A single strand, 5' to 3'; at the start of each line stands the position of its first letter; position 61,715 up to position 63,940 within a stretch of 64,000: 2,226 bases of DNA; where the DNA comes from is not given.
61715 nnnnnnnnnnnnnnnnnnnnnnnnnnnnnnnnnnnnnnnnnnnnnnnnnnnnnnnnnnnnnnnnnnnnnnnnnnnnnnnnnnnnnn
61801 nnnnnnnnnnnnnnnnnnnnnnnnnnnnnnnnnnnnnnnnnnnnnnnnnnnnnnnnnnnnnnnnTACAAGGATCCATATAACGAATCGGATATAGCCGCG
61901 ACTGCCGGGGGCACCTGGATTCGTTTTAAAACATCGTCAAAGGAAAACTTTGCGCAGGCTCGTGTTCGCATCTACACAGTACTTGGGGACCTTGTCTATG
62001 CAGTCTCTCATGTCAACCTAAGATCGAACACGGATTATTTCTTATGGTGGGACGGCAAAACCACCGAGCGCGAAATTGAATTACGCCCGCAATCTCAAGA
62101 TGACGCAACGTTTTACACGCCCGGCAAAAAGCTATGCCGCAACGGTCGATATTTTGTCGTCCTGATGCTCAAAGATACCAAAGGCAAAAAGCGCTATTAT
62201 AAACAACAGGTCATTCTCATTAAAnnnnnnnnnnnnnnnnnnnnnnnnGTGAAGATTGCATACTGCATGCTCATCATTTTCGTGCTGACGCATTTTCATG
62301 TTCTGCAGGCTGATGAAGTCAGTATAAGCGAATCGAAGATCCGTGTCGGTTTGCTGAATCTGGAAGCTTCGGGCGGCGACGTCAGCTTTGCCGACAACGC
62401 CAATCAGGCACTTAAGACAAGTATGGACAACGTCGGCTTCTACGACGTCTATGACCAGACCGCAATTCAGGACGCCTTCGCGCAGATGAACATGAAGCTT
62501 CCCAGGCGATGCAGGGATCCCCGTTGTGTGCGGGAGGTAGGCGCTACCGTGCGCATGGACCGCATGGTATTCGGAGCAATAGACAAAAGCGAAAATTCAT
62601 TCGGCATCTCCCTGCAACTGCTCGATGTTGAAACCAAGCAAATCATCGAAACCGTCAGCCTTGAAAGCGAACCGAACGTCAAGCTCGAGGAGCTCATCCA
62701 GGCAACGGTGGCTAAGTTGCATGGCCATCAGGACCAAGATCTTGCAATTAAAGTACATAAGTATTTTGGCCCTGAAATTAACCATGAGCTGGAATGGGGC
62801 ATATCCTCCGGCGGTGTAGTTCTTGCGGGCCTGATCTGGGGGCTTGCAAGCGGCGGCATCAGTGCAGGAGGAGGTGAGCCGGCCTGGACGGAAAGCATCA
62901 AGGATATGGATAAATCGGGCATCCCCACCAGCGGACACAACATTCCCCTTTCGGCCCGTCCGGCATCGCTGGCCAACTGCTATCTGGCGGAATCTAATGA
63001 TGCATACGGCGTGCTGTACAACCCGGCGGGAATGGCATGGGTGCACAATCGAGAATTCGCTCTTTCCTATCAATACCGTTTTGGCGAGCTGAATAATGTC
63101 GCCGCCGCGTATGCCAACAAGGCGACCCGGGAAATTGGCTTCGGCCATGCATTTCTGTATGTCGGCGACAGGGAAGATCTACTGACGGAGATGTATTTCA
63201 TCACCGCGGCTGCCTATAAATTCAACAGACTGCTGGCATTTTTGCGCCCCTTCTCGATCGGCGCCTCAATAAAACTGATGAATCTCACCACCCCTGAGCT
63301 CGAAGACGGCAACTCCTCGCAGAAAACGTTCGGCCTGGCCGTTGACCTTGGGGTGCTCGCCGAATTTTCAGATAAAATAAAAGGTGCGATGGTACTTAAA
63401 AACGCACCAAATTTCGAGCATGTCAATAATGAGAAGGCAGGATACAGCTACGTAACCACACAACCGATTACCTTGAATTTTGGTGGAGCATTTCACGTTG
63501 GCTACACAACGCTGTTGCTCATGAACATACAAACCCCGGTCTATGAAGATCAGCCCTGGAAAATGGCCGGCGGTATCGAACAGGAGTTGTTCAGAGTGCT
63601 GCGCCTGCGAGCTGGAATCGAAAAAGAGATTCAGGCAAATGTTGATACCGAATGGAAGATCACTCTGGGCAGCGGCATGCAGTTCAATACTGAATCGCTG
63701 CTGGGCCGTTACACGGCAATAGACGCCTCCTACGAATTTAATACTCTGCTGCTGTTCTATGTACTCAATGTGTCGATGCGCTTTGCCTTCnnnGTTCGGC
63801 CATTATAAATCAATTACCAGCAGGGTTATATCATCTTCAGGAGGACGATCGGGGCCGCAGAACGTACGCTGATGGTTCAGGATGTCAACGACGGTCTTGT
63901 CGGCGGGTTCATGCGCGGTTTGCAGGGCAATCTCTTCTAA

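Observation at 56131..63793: Consensus-promoter operon: unknown beta-barrel, 1513-aa multi-domain surface protein, CsgG-like/PorV-like barrel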

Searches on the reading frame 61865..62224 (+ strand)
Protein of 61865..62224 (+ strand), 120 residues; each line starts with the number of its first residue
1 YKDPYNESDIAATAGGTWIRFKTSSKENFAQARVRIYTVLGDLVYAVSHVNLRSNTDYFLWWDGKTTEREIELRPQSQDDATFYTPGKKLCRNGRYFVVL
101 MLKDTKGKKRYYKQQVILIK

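Call 37: search_protein_families(library=pfam, alignment_id=A3, max_evalue=0.1)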
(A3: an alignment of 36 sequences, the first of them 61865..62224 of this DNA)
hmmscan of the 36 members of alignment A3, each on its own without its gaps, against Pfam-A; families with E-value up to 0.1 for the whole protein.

A. member 1, window:61865-62224:+ (120 aa): 1 family
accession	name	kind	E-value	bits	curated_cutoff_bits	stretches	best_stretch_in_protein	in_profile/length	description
PF13585.12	CHU_C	-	0.00045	20.7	27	1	21-109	18-79/86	CHU_C Type IX secretion signal domain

B. families by the number of members that match (of 36 scanned): 11 families
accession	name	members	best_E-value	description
PF13585.12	CHU_C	23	0.00011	CHU_C Type IX secretion signal domain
PF13860.13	FlgD_ig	17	5.8e-07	FlgD Ig-like domain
PF18962.6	Por_Secre_tail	3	0.043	Secretion system C-terminal sorting domain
PF19077.6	Big_13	2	0.0012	Bacterial Ig-like domain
PF14524.12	Wzt_C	2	0.006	Wzt C-terminal domain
PF18911.6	PKD_4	2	0.04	PKD domain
PF24818.1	PH_TRF2_HOY1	1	0.025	TRF2/HOY1 PH-like domain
PF22620.2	OYE-like_second_a-b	1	0.034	OYE-like second alpha/beta domain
PF08329.16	ChitinaseA_N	1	0.052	Chitinase A, N-terminal domain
PF14657.12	Arm-DNA-bind_4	1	0.086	Arm DNA-binding domain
PF20831.2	Reov_VP3_MTase1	1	0.094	Reovirus VP3 protein, Methyltransferase domain 1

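Call 38: search_protein_families(library=ncbifam, alignment_id=A3, max_evalue=0.1)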
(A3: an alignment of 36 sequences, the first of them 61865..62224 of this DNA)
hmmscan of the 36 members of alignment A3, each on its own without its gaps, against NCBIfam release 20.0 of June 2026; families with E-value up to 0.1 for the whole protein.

A. member 1, window:61865-62224:+ (120 aa): 0 families

B. families by the number of members that match (of 36 scanned): 12 families
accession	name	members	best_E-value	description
TIGR04183.1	Por_Secre_tail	9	0.0015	T9SS type A sorting domain-containing protein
NF005176.1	PRK06655.1-1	7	0.00088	flagellar hook assembly protein FlgD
NF033707.1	T9SS_sortase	5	0.0049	type IX secretion system sortase PorU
NF009276.0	PRK12633.1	4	0.0027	flagellar basal body rod modification protein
NF009277.0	PRK12634.1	2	0.0048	flagellar basal body rod modification protein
NF052323.1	T9SSA_dep_M6i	2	0.024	T9SS-dependent M6-like inactivated metalloprotease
NF038386.1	blaOXA-294_like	2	0.082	OXA-294 family class D beta-lactamase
NF041111.1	effector_HPE1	1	0.029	HPE1 family effector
NF047969.1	CaNuclEcnA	1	0.044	calcium-activated nuclease EcnA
NF038353.1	FxLYD_dom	1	0.064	FxLYD domain-containing protein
TIGR04540.1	CLB_0814_fam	1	0.079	TIGR04540 family protein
NF049940.1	MandnitrLy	1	0.087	(R)-mandelonitrile lyase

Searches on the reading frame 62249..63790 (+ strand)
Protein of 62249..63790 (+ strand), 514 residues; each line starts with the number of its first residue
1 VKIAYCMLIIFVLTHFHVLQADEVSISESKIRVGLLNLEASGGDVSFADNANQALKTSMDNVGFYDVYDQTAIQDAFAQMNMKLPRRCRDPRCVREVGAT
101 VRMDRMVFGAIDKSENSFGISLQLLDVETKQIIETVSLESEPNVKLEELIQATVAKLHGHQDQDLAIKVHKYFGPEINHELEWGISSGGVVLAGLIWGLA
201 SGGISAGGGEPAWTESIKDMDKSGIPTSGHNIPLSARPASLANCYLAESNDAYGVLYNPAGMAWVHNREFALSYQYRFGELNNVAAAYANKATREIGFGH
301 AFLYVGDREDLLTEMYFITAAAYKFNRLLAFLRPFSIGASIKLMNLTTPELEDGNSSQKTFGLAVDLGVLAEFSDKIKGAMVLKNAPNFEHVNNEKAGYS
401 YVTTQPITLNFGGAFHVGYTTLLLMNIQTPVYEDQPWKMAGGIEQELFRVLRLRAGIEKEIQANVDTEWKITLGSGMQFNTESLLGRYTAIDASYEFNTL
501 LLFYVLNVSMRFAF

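Call 3: search_protein_families(library=pfam, proteins=[window:62249-63790:+], max_evalue=1)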
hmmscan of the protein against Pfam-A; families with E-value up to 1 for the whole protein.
window:62249-63790:+ (514 aa): 0 families

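Call 4: search_protein_families(library=ncbifam, proteins=[window:62249-63790:+], max_evalue=1)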
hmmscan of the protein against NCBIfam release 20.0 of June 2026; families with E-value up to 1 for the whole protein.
window:62249-63790:+ (514 aa): 2 families
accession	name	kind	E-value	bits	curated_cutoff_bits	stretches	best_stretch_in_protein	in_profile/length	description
NF033709.1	PorV_fam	subfamily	1.6e-12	47.7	90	1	231-512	8-320/326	PorV/PorQ family protein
NF033711.1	T9SS_PorQ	equivalog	0.0031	16.6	220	1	231-385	30-186/335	type IX secretion system protein PorQ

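Call 8: find_homologous_proteins(query=window:62249-63790:+)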
Query window:62249-63790:+ (514 aa): 157 proteins with E <= 0.001 among 8000 candidates; the best 120 are listed.
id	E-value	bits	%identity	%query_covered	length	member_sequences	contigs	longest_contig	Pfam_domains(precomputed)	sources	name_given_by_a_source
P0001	1.6e-186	639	56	94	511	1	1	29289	-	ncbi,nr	ncbi:MAG: hypothetical protein GF401_03505 [Chitinivibrionales bacterium]|nr:hypothetical protein [C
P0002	4.5e-181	621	57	95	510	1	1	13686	-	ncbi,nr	ncbi:MAG: hypothetical protein GF350_04470 [Chitinivibrionales bacterium]|nr:hypothetical protein [C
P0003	1.1e-180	619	56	95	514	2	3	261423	-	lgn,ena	-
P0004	3.0e-172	591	55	94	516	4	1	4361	PF13729.13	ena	-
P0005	2.9e-170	585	52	100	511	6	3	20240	-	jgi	-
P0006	3.5e-170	585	54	94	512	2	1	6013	PF13729.13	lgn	-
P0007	2.3e-166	572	52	94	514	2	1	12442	PF03687.21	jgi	jgi:hypothetical protein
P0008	3.5e-166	571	51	99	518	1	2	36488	-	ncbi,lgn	-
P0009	6.0e-158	544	50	95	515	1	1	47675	PF03349.23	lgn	-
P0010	1.3e-148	513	48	99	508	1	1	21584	-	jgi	jgi:hypothetical protein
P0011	3.5e-148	512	47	99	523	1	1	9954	-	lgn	-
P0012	5.2e-145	502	45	99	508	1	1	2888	-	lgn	-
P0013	2.5e-142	493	46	100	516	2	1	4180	-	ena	-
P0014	4.1e-142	492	46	100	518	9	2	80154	-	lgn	-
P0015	1.5e-141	490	45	99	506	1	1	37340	-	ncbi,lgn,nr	ncbi:MAG: hypothetical protein JW913_14785 [Chitinispirillaceae bacterium]|nr:hypothetical protein [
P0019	3.7e-139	482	46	95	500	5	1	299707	-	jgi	jgi:hypothetical protein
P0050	1.1e-133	464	42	99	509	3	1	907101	-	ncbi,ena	-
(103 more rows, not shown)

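Call 19: find_encoding_contigs(protein=P0050, flank=10000, max_places=2)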
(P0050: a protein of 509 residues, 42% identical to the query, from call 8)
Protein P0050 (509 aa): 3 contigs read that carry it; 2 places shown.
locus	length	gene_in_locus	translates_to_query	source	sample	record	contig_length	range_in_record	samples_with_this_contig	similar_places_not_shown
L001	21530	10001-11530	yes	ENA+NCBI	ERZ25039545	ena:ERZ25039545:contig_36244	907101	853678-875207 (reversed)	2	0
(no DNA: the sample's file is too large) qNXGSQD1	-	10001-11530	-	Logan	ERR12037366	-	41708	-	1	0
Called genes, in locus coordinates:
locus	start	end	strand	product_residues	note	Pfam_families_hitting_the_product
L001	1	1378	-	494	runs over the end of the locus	PF03901:Glyco_transf_22, PF13231:PMT_2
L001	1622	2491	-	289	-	PF00753:Lactamase_B, PF13483:Lactamase_B_3 (weak), PF23023:Anti-Pycsar_Apyc1, PF12706:Lactamase_B_2 (weak)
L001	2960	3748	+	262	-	PF13484:Fer4_16 (faint), PF12838:Fer4_7 (faint), PF13187:Fer4_9 (weak)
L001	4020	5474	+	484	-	-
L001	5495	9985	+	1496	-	PF14686:fn3_3 (faint), PF22904:NOMO1-like_2nd (faint), PF13620:CarboxypepD_reg, PF13715:CarbopepD_reg_2 (weak), PF13620:CarboxypepD_reg (weak)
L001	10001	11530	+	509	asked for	-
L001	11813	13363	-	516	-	PF07228:SpoIIE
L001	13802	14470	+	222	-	PF09976:TPR_21, PF13174:TPR_6 (faint), PF13424:TPR_12 (faint), PF25062:ARM_TT21_N (weak), PF00515:TPR_1 (weak), PF07719:TPR_2 (weak), PF13181:TPR_8 (weak), PF13432:TPR_16 (weak), +4 more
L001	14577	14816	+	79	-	PF00072:Response_reg (weak)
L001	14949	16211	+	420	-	PF01656:CbiA, PF06564:CBP_BcsQ (faint), PF09140:MipZ (faint), PF10609:ParA, PF13614:AAA_31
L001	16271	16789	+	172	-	PF01551:Peptidase_M23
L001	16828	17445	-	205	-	PF00365:PFK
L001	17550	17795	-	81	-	PF00365:PFK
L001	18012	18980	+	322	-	PF02403:Seryl_tRNA_N, PF00587:tRNA-synt_2b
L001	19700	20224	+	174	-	-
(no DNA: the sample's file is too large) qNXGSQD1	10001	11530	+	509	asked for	-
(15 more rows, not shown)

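Call 20: find_encoding_contigs(protein=P0019, flank=10000, max_places=2)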
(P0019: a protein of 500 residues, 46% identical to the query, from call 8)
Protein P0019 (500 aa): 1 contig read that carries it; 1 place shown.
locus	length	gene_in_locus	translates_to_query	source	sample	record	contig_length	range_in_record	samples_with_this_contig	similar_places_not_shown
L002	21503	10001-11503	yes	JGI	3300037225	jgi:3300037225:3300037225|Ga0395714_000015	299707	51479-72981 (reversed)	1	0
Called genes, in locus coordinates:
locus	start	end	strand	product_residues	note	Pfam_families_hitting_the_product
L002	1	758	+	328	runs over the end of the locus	PF13623:SurA_N_2 (weak), PF13624:SurA_N_3, PF09312:SurA_N (weak), PF13145:Rotamase_2, PF13616:Rotamase_3, PF00639:Rotamase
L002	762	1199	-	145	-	-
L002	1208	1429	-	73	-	-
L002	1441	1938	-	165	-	-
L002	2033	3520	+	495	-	-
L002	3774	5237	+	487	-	-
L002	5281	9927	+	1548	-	PF14686:fn3_3 (faint), PF13620:CarboxypepD_reg, PF13715:CarbopepD_reg_2 (weak), PF22904:NOMO1-like_2nd (faint), PF13620:CarboxypepD_reg (weak)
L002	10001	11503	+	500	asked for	-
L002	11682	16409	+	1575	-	PF13927:Ig_3 (faint), PF07679:I-set (faint), PF13895:Ig_2 (faint), PF17963:Big_9 (weak), PF17803:Cadherin_4 (weak), PF17892:Cadherin_5 (weak), PF17963:Big_9, PF16403:Bact_surface_Ig-like (weak), +5 more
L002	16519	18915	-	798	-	PF18962:Por_Secre_tail (faint), PF00933:Glyco_hydro_3, PF01915:Glyco_hydro_3_C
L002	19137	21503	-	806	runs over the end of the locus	PF00933:Glyco_hydro_3, PF01915:Glyco_hydro_3_C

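Call 21: predict_structure(alignment_id=A1)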
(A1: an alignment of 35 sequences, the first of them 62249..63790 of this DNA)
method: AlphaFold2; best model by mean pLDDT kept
length: 514 residues; sequences in the alignment: 35
mean_pLDDT: 86.3   pTM: 0.79
mean pLDDT of the five models: 86.3, 86.2, 85.9, 74.6, 74.0
residues with pLDDT >= 90: 267; 70-90: 198; 50-70: 41; < 50: 8
segments of 3 or more residues with pLDDT < 50: 21-27
pLDDT, mean of each block of 10 residues (from residue 1): 75 66 52 93 89 94 91 93 82 91 95 90 93 91 92 91 84 87 95 91 71 64 67 85 92 93 91 88 93 94 88 92 90 92 88 76 94 92 91 81 86 91 94 88 91 93 80 89 76 77 78 91
secondary structure, 60 per line:
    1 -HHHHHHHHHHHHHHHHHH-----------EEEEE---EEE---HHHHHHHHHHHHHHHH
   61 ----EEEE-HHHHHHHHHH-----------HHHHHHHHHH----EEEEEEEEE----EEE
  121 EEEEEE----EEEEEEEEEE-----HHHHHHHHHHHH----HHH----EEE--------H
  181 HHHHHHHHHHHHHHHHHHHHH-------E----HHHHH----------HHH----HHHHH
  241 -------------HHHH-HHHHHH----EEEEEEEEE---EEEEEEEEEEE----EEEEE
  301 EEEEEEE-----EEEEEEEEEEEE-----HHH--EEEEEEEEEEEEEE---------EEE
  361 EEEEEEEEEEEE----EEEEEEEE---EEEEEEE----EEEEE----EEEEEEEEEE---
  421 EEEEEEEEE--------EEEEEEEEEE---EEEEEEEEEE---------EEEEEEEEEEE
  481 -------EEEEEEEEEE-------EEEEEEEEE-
elements in order: H2-19 E31-35 E39-41 H45-60 E65-68 H70-79 H91-100 E105-113 E118-126 E131-140 H146-157 E169-171 H180-201 H214-218 H236-240 H254-257 H259-264 E269-277 E281-291 E296-307 E313-324 E335-348 E358-372 E377-384 E388-394 E399-403 E408-417 E421-429 E438-447 E451-460 E470-480 E488-497 E505-513

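Call 25: fold_search(model_id=the predicted structure, library=pdb)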
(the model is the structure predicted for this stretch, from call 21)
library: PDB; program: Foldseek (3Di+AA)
matches with E <= 10: 961; with E <= 0.001: 219
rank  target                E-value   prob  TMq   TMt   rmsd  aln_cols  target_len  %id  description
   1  8gl6_F                4.0e-11  1.00  0.42  0.57   7.2       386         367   15  The Type 9 Secretion System in vitro assembled, RemA-CTD substrate bound complex (released 2024-01-31)
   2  3pgr                  6.9e-11  1.00  0.43  0.57   5.4       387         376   10  Asp348Arg mutant of EcFadL (released 2011-05-25)
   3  2r8a_A                2.2e-10  1.00  0.41  0.57   5.8       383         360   11  Crystal structure of the long-chain fatty acid transporter FadL mutant delta N8 (released 2008-09-23)
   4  3dwn_A                3.9e-10  1.00  0.41  0.49   9.8       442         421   11  Crystal structure of the long-chain fatty acid transporter FadL mutant A77E/S100R (released 2008-12-16)
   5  6h3i_F                4.1e-10  1.00  0.41  0.59   6.8       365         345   16  Structural snapshots of the Type 9 protein translocon (released 2018-11-07)
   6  3dwo                  6.4e-10  1.00  0.40  0.46   9.6       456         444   11  Crystal structure of a Pseudomonas aeruginosa FadL homologue (released 2008-12-16)
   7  3pf1_A                6.4e-10  1.00  0.40  0.48   9.5       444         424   11  E. coli FadL Asp348Ala mutant (released 2011-05-25)
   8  2r88_A                7.6e-10  1.00  0.42  0.58   7.6       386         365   11  Crystal structure of the long-chain fatty acid transporter FadL mutant delta S3 kink (released 2008-09-23)
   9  2r89_A                8.0e-10  1.00  0.42  0.57   5.6       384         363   11  Crystal structure of the long-chain fatty acid transporter FadL mutant delta N3 (released 2008-09-23)
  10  1t1l_A                8.5e-10  1.00  0.42  0.50   8.5       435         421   11  Crystal structure of the long-chain fatty acid transporter FadL (released 2004-06-15)
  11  3pgs_A                9.5e-10  1.00  0.41  0.49   9.5       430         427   10  Phe3Gly mutant of EcFadL (released 2011-05-25)
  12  2r4l_A                1.1e-09  1.00  0.40  0.48   8.1       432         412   10  Crystal structure of the long-chain fatty acid transporter FadL mutant P34A (released 2008-09-16)
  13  2r4l_B                1.7e-09  1.00  0.39  0.46   9.7       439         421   11  Crystal structure of the long-chain fatty acid transporter FadL mutant P34A (released 2008-09-16)
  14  3pgu                  1.8e-09  1.00  0.41  0.51  10.5       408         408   11  Phe3Glu mutant of EcFadL (released 2011-05-25)
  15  1t16_A                3.2e-09  1.00  0.39  0.46   9.8       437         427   11  Crystal structure of the bacterial fatty acid transporter FadL from Escherichia coli (released 2004-06-15)
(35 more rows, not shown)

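Call 32: search_solved_structures(query=A1, max_evalue=10, show_alignments=2)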
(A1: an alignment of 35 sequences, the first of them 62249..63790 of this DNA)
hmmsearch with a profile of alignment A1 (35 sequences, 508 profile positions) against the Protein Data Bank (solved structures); distinct sequences matched with E-value up to 10: 15.
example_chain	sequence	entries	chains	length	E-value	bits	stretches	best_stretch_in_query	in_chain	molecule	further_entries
2r8a_A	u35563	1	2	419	0.023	16.5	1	344-416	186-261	Long-chain fatty acid transport protein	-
3pgr_A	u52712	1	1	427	0.024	16.5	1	344-416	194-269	Long-chain fatty acid transport protein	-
2r88_A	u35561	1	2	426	0.024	16.4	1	344-416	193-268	Long-chain fatty acid transport protein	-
2r89_A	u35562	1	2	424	0.024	16.4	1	344-416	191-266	Long-chain fatty acid transport protein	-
2r4l_A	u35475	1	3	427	0.027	16.3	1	344-416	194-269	Long-chain fatty acid transport protein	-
2r4n_A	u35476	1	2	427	0.029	16.2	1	344-416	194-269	Long-chain fatty acid transport protein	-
2r4o_A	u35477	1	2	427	0.029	16.2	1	344-416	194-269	Long-chain fatty acid transport protein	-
3pgu_A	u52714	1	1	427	0.053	15.3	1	345-416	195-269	Long-chain fatty acid transport protein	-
3pf1_A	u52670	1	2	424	0.053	15.3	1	345-416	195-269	Long-chain fatty acid transport protein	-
3pgs_A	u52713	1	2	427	0.054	15.3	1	345-416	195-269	Long-chain fatty acid transport protein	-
1t16_A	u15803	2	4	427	0.054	15.3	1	345-416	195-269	Long-chain fatty acid transport protein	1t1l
3dwn_A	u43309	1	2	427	0.057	15.2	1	345-416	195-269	Long-chain fatty acid transport protein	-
2r4p_A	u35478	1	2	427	0.67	11.7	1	344-416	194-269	Long-chain fatty acid transport protein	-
6h3i_F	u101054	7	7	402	1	11.1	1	227-298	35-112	PorV | Type IX secretion system protein PorV domain-containing protein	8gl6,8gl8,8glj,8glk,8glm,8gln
7bqd_A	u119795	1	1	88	1.1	10.9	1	48-105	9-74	NF8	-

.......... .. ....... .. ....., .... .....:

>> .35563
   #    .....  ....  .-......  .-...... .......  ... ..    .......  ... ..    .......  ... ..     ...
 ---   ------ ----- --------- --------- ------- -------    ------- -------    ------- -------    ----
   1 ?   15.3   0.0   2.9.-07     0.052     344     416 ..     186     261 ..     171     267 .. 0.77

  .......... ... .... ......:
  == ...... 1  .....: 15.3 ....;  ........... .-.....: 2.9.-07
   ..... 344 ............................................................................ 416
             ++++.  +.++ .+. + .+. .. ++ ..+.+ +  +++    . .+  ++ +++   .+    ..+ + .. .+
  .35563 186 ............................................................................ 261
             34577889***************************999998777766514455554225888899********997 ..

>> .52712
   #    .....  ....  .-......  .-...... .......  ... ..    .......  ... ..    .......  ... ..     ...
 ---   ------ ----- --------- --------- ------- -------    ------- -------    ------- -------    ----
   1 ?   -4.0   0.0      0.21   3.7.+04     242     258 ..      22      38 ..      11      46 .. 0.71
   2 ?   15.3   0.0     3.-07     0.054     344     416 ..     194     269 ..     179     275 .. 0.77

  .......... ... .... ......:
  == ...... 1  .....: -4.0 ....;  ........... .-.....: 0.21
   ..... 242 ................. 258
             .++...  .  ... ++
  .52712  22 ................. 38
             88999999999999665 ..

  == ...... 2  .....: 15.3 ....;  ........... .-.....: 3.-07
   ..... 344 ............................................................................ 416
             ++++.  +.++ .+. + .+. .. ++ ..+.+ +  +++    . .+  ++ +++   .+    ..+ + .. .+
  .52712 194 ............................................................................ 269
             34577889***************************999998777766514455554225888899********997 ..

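Call 85: search_protein_families(library=ncbifam, alignment_id=A1, max_evalue=0.001)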
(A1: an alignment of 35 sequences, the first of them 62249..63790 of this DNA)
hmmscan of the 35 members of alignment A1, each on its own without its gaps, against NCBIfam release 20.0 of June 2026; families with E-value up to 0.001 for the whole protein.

A. member 1, window:62249-63790:+ (514 aa): 1 family
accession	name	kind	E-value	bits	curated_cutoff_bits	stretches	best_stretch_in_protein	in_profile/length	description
NF033709.1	PorV_fam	subfamily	1.6e-12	47.7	90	1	231-512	8-320/326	PorV/PorQ family protein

B. families by the number of members that match (of 35 scanned): 5 families
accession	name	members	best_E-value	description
NF033709.1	PorV_fam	35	2.2e-14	PorV/PorQ family protein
NF052325.1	PorVQ2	13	1.4e-06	putative type IX sorting system protein PorV2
NF033711.1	T9SS_PorQ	6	4.7e-05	type IX secretion system protein PorQ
NF033710.1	T9SS_OM_PorV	3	5e-05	type IX secretion system outer membrane channel protein PorV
NF007988.0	PRK10716.1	1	0.00042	long-chain fatty acid transporter FadL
